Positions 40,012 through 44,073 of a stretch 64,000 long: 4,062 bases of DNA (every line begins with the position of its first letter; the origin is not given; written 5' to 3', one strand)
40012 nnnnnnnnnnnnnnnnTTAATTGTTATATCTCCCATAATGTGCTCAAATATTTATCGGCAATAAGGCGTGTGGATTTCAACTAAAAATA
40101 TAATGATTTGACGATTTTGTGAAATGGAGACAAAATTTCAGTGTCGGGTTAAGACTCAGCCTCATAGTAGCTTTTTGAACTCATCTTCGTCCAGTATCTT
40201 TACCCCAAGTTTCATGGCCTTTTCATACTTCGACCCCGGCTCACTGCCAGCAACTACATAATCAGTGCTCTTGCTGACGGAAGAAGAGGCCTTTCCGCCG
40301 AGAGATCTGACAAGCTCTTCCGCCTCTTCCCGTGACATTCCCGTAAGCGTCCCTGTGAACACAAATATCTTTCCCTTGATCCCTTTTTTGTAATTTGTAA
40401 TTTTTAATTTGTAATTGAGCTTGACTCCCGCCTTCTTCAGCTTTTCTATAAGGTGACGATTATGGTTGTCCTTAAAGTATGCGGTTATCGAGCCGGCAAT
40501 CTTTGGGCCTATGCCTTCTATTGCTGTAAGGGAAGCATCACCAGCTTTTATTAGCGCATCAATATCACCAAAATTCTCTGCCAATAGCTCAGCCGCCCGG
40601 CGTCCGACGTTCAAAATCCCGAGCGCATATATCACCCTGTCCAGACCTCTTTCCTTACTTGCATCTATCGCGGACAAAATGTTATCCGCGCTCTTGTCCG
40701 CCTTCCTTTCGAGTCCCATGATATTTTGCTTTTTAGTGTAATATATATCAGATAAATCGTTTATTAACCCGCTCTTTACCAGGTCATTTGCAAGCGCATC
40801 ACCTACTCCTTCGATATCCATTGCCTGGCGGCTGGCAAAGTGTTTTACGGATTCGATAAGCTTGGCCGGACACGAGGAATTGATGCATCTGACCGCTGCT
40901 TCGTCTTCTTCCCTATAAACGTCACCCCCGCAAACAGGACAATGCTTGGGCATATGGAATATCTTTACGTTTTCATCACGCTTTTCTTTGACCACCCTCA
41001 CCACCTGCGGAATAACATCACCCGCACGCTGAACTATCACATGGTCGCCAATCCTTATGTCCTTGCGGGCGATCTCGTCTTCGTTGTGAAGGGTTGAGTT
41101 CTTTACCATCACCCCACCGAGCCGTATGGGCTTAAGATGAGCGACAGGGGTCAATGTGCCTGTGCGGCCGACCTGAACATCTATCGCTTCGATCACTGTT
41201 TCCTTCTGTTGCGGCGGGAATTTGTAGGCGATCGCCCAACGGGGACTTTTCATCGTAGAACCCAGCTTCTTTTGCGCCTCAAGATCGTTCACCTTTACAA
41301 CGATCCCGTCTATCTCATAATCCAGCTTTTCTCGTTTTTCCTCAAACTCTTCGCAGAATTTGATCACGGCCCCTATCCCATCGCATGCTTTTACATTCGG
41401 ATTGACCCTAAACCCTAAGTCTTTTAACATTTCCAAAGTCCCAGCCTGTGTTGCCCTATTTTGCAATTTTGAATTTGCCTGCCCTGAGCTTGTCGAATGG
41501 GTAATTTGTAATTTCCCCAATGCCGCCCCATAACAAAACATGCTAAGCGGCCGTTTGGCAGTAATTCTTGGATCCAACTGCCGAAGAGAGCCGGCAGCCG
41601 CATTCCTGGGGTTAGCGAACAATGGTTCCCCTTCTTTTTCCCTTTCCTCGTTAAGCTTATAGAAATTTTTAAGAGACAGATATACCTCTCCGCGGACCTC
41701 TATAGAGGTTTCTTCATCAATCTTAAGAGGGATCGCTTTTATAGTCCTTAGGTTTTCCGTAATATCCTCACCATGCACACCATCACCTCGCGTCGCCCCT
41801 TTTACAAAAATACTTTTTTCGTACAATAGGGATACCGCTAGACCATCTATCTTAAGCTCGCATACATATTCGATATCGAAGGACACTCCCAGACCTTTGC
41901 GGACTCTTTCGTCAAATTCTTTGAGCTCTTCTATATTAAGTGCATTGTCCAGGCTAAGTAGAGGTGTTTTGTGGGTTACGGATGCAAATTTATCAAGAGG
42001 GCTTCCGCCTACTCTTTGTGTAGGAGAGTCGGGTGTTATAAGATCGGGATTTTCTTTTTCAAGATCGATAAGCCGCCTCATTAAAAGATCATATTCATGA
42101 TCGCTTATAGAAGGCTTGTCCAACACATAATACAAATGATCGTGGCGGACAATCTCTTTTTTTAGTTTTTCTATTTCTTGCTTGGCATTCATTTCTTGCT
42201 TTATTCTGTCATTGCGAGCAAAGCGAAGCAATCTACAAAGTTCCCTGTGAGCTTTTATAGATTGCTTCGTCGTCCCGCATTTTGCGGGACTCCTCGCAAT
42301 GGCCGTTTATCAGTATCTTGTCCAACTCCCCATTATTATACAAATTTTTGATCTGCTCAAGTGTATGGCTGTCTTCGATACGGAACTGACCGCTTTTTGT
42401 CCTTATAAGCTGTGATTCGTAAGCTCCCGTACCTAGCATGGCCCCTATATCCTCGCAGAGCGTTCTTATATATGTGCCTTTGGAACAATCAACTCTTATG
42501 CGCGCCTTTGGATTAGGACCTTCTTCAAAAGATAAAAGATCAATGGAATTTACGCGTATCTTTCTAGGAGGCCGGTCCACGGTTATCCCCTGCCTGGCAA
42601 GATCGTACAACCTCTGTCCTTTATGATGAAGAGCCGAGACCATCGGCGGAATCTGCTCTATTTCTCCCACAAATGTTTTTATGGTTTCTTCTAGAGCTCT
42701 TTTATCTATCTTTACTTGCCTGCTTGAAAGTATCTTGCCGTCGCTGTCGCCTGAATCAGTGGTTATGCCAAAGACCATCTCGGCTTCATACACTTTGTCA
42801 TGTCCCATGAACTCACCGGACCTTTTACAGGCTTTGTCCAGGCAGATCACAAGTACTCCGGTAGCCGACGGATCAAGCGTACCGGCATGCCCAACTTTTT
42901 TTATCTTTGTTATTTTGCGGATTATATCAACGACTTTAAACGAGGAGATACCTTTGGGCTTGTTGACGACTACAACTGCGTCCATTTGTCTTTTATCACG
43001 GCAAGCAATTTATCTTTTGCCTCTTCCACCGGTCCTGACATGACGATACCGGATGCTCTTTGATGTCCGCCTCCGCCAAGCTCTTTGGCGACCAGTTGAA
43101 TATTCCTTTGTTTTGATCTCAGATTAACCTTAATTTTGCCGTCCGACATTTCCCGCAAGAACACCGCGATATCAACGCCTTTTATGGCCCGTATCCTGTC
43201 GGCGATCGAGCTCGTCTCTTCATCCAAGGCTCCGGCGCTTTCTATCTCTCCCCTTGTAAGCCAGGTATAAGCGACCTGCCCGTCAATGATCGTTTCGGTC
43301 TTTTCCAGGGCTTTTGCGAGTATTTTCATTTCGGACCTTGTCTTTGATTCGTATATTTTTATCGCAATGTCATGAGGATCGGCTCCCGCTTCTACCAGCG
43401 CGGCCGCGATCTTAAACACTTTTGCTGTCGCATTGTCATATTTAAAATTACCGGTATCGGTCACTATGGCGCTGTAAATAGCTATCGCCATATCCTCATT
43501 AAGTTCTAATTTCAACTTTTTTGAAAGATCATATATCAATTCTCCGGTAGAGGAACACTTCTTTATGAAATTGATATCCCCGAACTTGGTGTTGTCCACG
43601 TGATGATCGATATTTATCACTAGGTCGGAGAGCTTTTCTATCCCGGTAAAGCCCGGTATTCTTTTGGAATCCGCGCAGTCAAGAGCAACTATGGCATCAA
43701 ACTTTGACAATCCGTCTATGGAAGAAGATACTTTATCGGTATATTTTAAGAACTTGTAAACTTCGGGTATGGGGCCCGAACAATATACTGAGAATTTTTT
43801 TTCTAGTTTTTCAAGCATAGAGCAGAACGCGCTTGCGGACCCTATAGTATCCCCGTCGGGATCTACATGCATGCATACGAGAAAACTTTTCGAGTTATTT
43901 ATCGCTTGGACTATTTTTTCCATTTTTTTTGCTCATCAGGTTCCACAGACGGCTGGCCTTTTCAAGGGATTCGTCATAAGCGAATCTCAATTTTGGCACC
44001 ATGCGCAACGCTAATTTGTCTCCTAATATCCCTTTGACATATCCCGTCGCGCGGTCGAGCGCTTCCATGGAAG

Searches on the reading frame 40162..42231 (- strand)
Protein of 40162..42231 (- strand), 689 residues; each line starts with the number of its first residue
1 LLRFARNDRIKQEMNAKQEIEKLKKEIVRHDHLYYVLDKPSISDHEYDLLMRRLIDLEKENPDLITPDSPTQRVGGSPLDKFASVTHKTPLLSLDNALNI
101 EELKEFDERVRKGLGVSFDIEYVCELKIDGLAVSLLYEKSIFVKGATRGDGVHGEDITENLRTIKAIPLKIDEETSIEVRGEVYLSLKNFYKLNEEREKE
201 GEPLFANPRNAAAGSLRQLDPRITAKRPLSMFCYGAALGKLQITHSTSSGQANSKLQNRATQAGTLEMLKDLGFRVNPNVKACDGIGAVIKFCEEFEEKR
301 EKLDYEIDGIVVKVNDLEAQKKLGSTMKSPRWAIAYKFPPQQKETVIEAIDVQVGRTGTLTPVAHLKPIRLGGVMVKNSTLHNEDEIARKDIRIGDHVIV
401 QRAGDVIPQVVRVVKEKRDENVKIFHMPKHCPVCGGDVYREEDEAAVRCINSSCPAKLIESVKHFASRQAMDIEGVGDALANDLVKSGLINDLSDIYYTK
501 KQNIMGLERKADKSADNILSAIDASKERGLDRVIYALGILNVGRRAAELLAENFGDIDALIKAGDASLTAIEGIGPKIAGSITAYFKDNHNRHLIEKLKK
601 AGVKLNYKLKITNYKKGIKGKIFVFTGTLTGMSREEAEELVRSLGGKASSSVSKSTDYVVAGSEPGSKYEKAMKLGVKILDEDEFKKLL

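Call 14: search_protein_families(library=pfam, proteins=[window:40162-42231:-], max_evalue=0.001)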
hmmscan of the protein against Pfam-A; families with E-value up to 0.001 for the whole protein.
window:40162-42231:- (689 aa): 9 families
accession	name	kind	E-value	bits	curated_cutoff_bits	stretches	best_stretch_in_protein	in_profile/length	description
PF01653.23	DNA_ligase_aden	-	2.1e-99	332.6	27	1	81-341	3-253/253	NAD-dependent DNA ligase adenylation domain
PF03120.22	DNA_ligase_OB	-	1.1e-34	118.6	32.9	1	344-421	1-78/79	NAD-dependent DNA ligase OB-fold domain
PF12826.13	HHH_2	-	8.1e-21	74.4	27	1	532-595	1-64/64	Helix-hairpin-helix motif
PF00533.33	BRCT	-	1.1e-16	61.3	21.3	1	619-688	7-77/78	BRCA1 C Terminus (BRCT) domain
PF03119.21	DNA_ligase_ZBD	-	1.6e-11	44.3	25.8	1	430-456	1-27/27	NAD-dependent DNA ligase C4 zinc finger domain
PF14520.12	HHH_5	-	1.2e-09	39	27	1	537-587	5-56/57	Helix-hairpin-helix domain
PF22745.1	Nlig-Ia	-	3.4e-09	37.7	27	1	18-66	4-52/92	DNA ligase-like, N-terminal NAD+-binding domain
PF12738.14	PTCB-BRCT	-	7.8e-08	32.6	22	1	628-679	7-58/63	twin BRCT domain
PF00633.29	HHH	-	0.00024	21.2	24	0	567-585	12-30/30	Helix-hairpin-helix motif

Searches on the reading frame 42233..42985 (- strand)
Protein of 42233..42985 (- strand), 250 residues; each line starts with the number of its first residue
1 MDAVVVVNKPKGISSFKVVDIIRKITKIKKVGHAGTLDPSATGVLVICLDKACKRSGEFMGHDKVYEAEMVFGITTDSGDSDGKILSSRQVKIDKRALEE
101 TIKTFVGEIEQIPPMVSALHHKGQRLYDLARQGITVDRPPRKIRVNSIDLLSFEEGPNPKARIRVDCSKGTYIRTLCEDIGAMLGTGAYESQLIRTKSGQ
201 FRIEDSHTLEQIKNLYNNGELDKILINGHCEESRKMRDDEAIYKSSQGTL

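Call 31: search_protein_families(library=ncbifam, proteins=[window:42233-42985:-], max_evalue=0.00001)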
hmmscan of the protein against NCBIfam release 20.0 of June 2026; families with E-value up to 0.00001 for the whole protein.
window:42233-42985:- (250 aa): 3 families
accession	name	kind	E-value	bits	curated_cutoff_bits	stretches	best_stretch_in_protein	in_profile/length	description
TIGR00431.1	TruB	equivalog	9.3e-70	234.6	151.45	1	1-211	1-209/210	tRNA pseudouridine(55) synthase TruB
NF003280.0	PRK04270.1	equivalog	1.9e-39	135.3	242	1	3-217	32-209/323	RNA-guided pseudouridylation complex pseudouridine synthase subunit Cbf5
TIGR00425.1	CBF5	equivalog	1.7e-33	116.1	238.15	1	3-216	35-211/322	RNA-guided pseudouridylation complex pseudouridine synthase subunit Cbf5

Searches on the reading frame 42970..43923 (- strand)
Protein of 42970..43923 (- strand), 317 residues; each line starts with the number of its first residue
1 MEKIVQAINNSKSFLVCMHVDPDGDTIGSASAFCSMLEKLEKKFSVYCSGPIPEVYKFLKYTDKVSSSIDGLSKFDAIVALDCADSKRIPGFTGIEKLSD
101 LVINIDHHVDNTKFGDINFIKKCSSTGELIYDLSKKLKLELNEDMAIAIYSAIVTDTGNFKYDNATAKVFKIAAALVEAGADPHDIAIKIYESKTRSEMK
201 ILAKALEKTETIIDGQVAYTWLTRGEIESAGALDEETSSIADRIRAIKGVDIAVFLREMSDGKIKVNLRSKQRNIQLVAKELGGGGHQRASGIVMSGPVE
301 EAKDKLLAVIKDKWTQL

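Call 31: search_protein_families(library=ncbifam, proteins=[window:42970-43923:-], max_evalue=0.00001)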
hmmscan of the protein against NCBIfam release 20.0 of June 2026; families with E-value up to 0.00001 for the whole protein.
window:42970-43923:- (317 aa): 6 families
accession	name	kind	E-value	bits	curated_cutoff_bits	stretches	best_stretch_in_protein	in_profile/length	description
NF053633.1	OlncasPapPhNrnA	equivalog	1.6e-38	132.4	350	1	2-297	7-300/317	bifunctional oligoribonuclease/PAP phosphatase NrnA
NF011110.0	PRK14538.1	equivalog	5.3e-16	57.9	707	1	74-311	445-679/838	putative bifunctional signaling protein/50S ribosomal protein L9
NF003877.0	PRK05427.1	equivalog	4.3e-11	42.8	283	1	13-198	3-191/308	manganese-dependent inorganic pyrophosphatase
NF011449.0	PRK14869.2-5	equivalog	2.3e-09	36.8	411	1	93-200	222-332/451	putative manganese-dependent inorganic diphosphatase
NF041569.1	A-tRNAntase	equivalog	2.5e-09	36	1440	1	72-292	62-282/880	A-adding tRNA nucleotidyltransferase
NF011443.0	PRK14869.1-5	equivalog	1.2e-06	27.3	335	0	123-195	353-426/546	putative manganese-dependent inorganic diphosphatase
